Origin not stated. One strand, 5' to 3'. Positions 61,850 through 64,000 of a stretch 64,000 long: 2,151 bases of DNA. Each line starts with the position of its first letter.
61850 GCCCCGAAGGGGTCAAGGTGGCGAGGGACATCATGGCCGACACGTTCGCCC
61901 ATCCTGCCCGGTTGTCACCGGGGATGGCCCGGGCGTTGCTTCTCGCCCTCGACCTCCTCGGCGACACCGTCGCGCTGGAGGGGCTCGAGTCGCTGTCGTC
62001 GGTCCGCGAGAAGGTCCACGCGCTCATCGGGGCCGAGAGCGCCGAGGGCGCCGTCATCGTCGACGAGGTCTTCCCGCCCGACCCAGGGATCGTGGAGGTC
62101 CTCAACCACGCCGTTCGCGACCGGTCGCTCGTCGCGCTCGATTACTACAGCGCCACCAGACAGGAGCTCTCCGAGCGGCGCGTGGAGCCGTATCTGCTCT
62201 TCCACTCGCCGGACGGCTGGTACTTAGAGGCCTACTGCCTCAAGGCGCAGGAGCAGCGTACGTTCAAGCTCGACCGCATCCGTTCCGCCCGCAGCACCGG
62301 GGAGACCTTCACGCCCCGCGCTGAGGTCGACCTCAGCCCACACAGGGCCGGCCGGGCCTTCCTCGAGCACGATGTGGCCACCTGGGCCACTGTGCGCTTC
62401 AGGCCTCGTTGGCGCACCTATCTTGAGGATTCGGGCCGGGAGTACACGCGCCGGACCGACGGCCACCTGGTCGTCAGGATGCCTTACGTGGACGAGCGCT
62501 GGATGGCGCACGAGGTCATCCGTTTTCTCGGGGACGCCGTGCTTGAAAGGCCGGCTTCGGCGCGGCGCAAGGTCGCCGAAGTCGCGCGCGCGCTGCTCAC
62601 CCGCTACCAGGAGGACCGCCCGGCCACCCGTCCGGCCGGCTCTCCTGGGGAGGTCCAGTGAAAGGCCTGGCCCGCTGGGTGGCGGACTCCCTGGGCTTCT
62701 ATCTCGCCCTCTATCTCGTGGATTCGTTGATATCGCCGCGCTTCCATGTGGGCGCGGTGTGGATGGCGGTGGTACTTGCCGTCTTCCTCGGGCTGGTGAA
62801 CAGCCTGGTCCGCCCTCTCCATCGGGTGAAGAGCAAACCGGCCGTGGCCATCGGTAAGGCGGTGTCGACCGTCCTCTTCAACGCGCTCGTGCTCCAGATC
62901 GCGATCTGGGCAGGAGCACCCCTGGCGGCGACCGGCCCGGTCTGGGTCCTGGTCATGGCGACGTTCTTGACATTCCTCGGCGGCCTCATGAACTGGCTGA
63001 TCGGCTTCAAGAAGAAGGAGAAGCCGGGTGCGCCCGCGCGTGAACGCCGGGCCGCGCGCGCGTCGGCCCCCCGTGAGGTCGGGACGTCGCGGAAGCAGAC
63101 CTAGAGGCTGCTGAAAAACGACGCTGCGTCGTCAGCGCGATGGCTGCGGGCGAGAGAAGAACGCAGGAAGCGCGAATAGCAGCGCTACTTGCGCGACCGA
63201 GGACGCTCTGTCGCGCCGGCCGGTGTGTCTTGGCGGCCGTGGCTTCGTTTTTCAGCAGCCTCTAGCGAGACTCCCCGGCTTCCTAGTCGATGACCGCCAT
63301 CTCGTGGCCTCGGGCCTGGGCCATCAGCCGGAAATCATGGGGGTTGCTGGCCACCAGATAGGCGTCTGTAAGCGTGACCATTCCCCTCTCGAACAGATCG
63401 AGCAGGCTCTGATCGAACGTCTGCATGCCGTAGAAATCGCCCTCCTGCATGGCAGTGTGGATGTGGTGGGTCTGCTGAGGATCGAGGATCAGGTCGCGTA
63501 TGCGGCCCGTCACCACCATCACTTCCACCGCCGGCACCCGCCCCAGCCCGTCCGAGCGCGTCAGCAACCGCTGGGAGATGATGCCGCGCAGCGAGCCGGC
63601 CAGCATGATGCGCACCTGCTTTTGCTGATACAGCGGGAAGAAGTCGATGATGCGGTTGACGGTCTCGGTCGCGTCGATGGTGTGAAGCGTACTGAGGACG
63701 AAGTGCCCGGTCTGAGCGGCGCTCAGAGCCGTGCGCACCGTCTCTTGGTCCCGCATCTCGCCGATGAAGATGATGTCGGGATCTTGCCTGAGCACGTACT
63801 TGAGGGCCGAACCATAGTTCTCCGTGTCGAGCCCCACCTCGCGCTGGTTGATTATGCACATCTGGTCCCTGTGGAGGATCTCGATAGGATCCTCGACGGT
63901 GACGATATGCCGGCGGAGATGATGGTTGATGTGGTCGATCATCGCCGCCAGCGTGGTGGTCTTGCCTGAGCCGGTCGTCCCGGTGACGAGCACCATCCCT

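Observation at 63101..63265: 165-bp element with perfect 20-bp terminal inverted repeats in a convergent intergenic gap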

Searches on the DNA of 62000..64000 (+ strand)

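Call 4: search_rna_families(source=window, start=62000, end=64000, threshold=evalue, max_evalue=1, show_alignments=3)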
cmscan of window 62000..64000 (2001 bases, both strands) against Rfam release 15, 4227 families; matches with E-value up to 1: 2.
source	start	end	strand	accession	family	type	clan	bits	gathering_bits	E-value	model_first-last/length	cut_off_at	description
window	63092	63175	-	RF02423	Bp1_781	Gene; sRNA;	-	20.5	80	0.013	1-230/230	no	Burkholderia sRNA Bp1_Cand871_SIPHT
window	63574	63630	+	RF01136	sR28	Gene; snRNA; snoRNA; CD-box;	-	15.4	39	0.49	1-55/55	no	Small nucleolar RNA sR28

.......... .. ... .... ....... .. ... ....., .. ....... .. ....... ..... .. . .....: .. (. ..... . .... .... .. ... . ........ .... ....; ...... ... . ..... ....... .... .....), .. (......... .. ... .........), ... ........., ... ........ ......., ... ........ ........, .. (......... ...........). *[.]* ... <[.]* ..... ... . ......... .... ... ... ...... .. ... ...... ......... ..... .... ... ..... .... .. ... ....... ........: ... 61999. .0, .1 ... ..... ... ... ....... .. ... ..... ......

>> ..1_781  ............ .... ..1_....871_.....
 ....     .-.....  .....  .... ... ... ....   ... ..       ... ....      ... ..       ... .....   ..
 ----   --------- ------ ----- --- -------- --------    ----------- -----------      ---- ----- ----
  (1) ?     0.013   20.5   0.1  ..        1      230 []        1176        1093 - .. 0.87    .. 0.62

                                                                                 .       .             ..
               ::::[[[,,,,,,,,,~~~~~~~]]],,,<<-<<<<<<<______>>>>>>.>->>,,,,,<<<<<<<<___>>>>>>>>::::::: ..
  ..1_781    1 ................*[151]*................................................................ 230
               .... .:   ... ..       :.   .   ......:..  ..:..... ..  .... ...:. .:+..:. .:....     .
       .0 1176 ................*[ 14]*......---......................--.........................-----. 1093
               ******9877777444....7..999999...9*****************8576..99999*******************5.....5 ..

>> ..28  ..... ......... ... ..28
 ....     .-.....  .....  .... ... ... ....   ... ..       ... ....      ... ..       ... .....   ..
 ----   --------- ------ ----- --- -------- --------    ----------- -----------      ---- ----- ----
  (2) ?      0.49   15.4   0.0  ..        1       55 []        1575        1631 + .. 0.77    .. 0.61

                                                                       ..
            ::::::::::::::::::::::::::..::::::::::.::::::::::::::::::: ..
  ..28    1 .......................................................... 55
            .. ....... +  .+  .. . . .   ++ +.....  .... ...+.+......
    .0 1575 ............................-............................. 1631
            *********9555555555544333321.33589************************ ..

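Call 59: search_dna_similar(query=window:63095-63271:+, collection=plasmids, mode=distant, max_evalue=0.01, max_rows=15)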
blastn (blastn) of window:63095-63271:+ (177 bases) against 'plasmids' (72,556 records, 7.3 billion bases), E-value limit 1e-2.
No match.

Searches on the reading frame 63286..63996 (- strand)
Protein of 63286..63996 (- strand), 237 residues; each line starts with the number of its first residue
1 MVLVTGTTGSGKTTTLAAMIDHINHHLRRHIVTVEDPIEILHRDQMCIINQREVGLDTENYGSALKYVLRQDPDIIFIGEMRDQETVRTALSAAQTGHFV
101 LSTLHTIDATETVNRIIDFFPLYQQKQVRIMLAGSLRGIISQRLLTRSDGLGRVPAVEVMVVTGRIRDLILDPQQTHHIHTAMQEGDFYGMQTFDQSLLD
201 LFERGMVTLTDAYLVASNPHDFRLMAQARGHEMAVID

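Call 12: search_protein_families(library=pfam, proteins=[window:63286-63996:-])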
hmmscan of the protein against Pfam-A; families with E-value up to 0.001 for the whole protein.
window:63286-63996:- (237 aa): 5 families
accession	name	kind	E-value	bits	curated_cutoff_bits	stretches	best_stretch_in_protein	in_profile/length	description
PF00437.27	T2SSE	-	4.6e-44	151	24.9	1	1-148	144-281/370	Type II/IV secretion system protein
PF13401.12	AAA_22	-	0.00025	21.8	27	1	2-134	8-122/130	AAA domain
PF13173.12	AAA_14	-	0.00044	20.7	27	0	2-148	5-111/129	AAA domain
PF04851.21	ResIII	-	0.00056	20.3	22.5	1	3-45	27-70/164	Type III restriction enzyme, res subunit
PF10412.15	TrwB_AAD_bind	-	0.00057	19.3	20.5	0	2-32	18-48/387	Type IV secretion-system coupling protein DNA-binding domain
